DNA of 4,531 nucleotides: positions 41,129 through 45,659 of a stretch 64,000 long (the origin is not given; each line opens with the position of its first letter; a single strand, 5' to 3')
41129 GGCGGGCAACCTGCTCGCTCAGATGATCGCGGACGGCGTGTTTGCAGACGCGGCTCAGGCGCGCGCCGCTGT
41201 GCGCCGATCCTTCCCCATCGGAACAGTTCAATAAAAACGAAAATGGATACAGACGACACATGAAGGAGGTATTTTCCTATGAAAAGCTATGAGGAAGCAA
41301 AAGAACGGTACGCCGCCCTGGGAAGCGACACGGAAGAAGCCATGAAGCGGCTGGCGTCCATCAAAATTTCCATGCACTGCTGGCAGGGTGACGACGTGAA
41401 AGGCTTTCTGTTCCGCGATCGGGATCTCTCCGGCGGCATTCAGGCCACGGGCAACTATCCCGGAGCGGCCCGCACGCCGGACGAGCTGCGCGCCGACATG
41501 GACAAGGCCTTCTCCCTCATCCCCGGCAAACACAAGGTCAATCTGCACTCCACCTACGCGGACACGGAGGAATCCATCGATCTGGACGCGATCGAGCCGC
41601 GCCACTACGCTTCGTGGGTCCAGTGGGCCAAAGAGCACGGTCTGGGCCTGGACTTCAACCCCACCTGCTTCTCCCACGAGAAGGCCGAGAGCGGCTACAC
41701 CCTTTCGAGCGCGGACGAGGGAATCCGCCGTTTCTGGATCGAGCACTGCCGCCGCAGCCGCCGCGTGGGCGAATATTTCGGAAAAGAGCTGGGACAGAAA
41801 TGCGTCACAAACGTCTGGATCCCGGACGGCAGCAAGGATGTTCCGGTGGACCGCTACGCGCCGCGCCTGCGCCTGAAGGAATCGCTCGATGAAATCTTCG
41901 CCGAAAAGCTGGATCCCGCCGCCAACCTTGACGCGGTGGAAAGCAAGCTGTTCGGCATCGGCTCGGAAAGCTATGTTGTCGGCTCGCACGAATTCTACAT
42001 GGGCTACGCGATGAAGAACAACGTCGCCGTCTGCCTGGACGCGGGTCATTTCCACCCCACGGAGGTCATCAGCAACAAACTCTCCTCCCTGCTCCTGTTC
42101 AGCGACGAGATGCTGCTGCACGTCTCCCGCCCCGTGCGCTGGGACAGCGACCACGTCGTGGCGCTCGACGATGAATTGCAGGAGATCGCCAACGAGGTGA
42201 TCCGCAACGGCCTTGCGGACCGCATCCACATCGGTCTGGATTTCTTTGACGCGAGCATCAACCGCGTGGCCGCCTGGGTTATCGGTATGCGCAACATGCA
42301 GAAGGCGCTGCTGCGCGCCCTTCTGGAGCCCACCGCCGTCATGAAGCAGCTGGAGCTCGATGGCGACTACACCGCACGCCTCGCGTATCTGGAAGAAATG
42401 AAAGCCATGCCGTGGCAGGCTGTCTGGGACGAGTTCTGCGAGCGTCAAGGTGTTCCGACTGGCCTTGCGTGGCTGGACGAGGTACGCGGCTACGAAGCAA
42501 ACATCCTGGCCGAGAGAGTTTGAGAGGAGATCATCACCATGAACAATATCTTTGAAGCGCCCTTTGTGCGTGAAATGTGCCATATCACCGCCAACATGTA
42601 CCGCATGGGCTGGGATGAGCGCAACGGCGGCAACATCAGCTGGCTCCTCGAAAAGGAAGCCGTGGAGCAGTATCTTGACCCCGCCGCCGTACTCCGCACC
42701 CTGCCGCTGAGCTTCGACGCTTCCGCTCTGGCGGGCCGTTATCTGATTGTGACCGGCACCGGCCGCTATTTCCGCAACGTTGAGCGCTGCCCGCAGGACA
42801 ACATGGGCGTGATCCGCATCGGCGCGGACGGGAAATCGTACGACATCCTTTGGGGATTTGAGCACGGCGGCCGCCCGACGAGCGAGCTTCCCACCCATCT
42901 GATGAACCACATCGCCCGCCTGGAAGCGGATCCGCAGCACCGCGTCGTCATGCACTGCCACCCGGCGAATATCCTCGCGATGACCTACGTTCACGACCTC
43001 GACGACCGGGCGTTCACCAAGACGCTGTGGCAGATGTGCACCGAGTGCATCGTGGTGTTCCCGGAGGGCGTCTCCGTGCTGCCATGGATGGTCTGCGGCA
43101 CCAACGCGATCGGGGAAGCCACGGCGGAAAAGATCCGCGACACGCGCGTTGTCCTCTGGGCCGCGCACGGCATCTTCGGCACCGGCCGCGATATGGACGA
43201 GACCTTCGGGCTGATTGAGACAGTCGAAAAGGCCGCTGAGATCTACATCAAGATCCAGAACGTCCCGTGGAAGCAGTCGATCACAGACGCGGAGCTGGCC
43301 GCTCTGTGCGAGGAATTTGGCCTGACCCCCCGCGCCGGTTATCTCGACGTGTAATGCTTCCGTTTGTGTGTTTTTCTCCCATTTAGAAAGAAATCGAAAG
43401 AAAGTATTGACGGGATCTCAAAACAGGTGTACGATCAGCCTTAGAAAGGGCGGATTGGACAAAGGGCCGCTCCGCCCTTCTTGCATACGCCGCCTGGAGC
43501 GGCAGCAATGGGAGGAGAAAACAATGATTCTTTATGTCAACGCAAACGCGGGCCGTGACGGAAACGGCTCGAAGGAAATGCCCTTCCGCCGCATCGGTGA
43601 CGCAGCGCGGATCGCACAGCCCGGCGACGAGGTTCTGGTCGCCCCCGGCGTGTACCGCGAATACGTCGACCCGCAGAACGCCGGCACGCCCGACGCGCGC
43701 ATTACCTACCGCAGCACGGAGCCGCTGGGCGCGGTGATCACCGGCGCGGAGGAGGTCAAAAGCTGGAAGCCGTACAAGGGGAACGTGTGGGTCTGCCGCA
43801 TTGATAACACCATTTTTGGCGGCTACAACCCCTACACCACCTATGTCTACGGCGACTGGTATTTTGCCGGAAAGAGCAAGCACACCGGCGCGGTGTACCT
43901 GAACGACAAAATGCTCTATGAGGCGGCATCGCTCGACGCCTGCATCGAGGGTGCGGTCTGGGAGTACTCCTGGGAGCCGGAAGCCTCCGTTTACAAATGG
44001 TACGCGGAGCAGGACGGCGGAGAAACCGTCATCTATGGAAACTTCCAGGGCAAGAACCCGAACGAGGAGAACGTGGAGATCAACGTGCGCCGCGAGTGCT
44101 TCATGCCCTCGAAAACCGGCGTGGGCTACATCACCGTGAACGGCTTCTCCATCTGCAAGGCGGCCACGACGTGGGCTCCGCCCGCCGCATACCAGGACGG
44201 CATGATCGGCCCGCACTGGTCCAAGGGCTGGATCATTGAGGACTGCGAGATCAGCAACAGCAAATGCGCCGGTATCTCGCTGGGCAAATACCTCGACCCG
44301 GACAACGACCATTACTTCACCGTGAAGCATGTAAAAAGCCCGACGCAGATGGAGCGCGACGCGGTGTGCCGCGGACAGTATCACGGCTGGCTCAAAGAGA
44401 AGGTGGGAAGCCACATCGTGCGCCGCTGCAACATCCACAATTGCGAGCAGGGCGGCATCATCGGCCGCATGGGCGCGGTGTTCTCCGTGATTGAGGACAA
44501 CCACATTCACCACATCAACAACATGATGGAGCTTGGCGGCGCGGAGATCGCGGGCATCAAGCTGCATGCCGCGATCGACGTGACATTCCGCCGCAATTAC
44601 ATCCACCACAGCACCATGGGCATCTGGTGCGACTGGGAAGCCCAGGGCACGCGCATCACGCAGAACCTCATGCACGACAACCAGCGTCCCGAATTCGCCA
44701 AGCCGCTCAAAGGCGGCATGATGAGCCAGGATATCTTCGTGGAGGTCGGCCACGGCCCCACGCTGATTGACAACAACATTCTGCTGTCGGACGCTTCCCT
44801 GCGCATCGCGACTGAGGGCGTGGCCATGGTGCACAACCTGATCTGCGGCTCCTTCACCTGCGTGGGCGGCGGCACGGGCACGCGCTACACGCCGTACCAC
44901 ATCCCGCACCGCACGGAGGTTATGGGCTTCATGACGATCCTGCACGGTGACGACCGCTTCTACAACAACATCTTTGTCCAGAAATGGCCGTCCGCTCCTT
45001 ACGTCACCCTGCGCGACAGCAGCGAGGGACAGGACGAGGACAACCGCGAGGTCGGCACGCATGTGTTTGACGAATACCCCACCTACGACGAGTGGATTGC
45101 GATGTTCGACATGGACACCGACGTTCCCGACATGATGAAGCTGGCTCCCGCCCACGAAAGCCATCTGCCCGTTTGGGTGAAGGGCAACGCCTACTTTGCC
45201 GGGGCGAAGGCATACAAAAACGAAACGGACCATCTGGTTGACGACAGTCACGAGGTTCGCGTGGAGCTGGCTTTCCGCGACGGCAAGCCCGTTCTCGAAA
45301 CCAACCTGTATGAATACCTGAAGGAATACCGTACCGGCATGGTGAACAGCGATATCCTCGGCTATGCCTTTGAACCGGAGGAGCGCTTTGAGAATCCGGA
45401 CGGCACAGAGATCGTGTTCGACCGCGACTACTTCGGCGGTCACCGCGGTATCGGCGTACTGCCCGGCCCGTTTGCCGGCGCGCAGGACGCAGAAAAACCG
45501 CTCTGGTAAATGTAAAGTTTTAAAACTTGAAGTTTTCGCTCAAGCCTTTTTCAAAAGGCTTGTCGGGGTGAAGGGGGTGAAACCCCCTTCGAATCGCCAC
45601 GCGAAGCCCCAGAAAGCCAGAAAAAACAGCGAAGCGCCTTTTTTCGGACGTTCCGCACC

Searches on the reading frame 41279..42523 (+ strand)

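Call 40: search_protein_families(library=pfam, proteins=[window:41279-42523:+], max_evalue=0.00001)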
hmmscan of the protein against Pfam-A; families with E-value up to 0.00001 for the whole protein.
window:41279-42523:+ (414 aa): 1 family
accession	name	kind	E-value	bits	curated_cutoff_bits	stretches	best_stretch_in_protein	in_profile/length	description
PF06134.17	RhaA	-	2.8e-219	728.9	22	1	2-413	5-417/417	L-rhamnose isomerase (RhaA)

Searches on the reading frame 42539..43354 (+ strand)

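Call 40: search_protein_families(library=pfam, proteins=[window:42539-43354:+], max_evalue=0.00001)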
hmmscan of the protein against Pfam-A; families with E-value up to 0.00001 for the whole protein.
window:42539-43354:+ (271 aa): 1 family
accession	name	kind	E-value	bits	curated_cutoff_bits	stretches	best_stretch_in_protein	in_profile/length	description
PF00596.27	Aldolase_II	-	4.6e-30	105.3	22.2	1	11-237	1-183/183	Class II Aldolase and Adducin N-terminal domain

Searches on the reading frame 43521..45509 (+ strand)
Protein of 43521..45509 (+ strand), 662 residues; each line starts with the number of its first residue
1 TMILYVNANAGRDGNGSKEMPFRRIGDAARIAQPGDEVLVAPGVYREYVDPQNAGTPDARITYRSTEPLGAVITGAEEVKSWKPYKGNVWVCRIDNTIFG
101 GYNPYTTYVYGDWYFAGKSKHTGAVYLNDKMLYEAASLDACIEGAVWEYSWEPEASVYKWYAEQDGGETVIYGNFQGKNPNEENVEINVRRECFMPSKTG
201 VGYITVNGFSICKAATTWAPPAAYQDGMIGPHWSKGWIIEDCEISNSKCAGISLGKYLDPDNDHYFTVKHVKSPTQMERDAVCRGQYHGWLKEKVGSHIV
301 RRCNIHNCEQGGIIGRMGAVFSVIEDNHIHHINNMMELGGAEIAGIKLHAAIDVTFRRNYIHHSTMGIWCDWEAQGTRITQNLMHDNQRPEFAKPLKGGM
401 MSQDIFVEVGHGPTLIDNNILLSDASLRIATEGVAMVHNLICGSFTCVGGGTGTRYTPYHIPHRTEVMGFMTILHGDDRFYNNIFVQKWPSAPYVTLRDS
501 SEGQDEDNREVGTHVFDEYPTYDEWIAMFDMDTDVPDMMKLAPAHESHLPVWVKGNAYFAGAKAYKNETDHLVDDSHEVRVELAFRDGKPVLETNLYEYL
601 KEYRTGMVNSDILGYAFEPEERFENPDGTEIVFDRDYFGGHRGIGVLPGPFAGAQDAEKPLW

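Call 41: search_protein_families(library=pfam, proteins=[window:43521-45509:+], max_evalue=0.00001)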
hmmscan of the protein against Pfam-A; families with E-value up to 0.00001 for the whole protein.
window:43521-45509:+ (662 aa): 2 families
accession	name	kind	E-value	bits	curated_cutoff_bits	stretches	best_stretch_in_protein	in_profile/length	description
PF21258.2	Glyco_hydro_120_ins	-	3.2e-42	144.2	27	1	79-187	1-121/121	Glycoside hydrolase 120, insertion domain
PF13229.12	Beta_helix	-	2.6e-08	34.1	25.9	1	237-388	11-138/158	Right handed beta helix region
